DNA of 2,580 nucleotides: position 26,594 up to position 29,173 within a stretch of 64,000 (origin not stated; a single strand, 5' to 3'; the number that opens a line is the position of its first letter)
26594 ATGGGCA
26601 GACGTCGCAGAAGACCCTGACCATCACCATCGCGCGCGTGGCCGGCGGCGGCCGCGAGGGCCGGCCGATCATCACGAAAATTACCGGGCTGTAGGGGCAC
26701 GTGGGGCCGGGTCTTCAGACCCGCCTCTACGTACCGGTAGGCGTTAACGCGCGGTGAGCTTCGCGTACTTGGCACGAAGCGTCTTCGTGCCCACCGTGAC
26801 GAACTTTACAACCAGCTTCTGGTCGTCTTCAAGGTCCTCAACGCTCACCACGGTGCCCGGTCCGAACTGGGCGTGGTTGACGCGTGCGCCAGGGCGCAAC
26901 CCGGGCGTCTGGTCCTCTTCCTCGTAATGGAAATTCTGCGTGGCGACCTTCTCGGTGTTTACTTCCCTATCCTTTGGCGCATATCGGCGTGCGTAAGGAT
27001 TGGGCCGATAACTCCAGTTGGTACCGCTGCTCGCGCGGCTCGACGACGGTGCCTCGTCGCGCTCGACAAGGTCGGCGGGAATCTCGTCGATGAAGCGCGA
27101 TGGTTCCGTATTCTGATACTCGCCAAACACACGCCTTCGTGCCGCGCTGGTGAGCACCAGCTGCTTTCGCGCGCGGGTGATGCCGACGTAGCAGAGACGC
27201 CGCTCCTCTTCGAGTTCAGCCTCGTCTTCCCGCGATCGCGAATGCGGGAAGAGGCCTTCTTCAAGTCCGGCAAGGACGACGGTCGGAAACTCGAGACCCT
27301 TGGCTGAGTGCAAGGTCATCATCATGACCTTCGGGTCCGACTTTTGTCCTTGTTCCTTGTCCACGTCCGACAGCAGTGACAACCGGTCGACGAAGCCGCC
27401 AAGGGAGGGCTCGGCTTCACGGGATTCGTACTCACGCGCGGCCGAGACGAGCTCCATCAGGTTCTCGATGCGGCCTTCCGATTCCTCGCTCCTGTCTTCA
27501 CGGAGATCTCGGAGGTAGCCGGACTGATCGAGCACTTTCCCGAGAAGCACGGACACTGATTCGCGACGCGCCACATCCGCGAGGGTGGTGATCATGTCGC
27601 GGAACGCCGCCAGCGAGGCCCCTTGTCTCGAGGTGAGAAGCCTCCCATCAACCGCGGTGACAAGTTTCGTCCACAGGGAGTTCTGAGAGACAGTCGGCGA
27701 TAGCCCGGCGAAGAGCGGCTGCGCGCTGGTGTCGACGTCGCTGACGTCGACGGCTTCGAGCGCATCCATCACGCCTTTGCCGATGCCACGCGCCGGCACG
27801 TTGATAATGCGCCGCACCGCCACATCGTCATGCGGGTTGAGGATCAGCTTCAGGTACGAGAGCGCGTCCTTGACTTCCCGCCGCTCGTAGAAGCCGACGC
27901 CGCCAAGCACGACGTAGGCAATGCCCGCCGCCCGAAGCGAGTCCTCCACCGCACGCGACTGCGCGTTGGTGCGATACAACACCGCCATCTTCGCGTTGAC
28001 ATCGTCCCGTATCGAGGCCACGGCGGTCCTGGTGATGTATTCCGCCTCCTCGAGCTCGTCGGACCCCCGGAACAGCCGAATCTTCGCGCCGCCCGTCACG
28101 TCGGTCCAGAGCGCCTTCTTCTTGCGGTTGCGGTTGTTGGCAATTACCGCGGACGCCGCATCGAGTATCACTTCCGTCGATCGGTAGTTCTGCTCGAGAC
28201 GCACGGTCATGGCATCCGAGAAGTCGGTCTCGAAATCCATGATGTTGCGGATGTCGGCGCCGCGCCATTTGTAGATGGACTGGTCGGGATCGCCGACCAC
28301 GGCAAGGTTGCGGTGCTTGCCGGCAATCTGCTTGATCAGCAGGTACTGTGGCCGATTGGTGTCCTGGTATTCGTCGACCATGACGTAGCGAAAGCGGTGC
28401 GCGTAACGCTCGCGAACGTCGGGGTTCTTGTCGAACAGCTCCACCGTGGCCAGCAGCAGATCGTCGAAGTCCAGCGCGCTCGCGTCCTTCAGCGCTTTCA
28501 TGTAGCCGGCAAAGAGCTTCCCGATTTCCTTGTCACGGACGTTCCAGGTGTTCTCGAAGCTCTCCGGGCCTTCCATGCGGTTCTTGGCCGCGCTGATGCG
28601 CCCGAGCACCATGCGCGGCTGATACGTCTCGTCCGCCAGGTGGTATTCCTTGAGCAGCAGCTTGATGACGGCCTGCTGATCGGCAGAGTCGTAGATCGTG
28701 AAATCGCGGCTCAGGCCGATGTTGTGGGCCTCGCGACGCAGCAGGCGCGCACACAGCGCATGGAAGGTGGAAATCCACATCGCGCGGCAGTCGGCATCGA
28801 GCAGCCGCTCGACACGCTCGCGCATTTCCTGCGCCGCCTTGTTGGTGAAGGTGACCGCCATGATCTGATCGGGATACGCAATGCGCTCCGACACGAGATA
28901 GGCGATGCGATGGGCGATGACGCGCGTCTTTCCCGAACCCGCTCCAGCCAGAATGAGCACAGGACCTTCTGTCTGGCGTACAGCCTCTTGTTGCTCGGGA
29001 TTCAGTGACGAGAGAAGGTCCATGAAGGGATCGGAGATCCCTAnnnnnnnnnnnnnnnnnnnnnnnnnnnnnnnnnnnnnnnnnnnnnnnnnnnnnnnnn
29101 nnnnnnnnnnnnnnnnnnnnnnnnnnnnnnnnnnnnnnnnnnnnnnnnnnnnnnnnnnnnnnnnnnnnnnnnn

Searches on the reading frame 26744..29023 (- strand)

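Call 42: search_protein_families(library=ncbifam, proteins=[window:26744-29023:-], max_evalue=1e-8)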
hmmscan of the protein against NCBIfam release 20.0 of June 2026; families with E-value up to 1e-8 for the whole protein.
window:26744-29023:- (759 aa): 16 families
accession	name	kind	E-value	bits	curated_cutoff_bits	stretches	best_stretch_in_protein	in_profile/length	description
TIGR01073.1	pcrA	equivalog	3.5e-255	848.8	911.2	1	3-756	1-724/725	DNA helicase PcrA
NF008743.0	PRK11773.1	equivalog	1.3e-214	714.7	965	1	2-758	5-719/720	DNA helicase II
TIGR01075.1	uvrD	equivalog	2.3e-206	687.3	1144.45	1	3-756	1-714/715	DNA helicase II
TIGR01074.1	rep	equivalog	6.9e-181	602.9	951.45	1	6-659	1-644/668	DNA helicase Rep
NF008172.0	PRK10919.1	equivalog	3.5e-141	471.7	1168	1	7-655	3-640/673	DNA helicase Rep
TIGR02785.1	addA_Gpos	equivalog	1.2e-54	185.7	707.65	3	173-292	347-478/1234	helicase-exonuclease AddAB subunit AddA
NF008276.0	PRK11054.1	equivalog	2.7e-51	174.9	543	2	5-102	195-290/684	DNA helicase IV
TIGR00609.1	recB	equivalog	1.5e-48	165.7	696.05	3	176-299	335-460/1175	exodeoxyribonuclease V subunit beta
TIGR02784.1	addA_alphas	equivalog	4.5e-36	124.6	860.75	1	145-301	323-500/1138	double-strand break repair helicase AddA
NF010485.0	PRK13909.1-2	equivalog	2.4e-34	118.7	650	2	178-403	296-532/909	RecB-like helicase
NF010487.0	PRK13909.1-4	equivalog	5.3e-32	111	759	1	165-395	275-527/924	RecB-like helicase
NF041464.1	HelD_BACSU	equivalog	2.7e-18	65.3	419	1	207-365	543-695/779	RNA polymerase recycling motor HelD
NF008128.0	PRK10876.1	equivalog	8.5e-18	63.4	1697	1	181-293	346-460/1181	exodeoxyribonuclease V subunit beta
NF010486.0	PRK13909.1-3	equivalog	4.5e-16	58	1109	0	180-303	298-432/921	RecB-like helicase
NF010484.0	PRK13909.1-1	equivalog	4.1e-11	41.4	1074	0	24-73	10-58/945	RecB-like helicase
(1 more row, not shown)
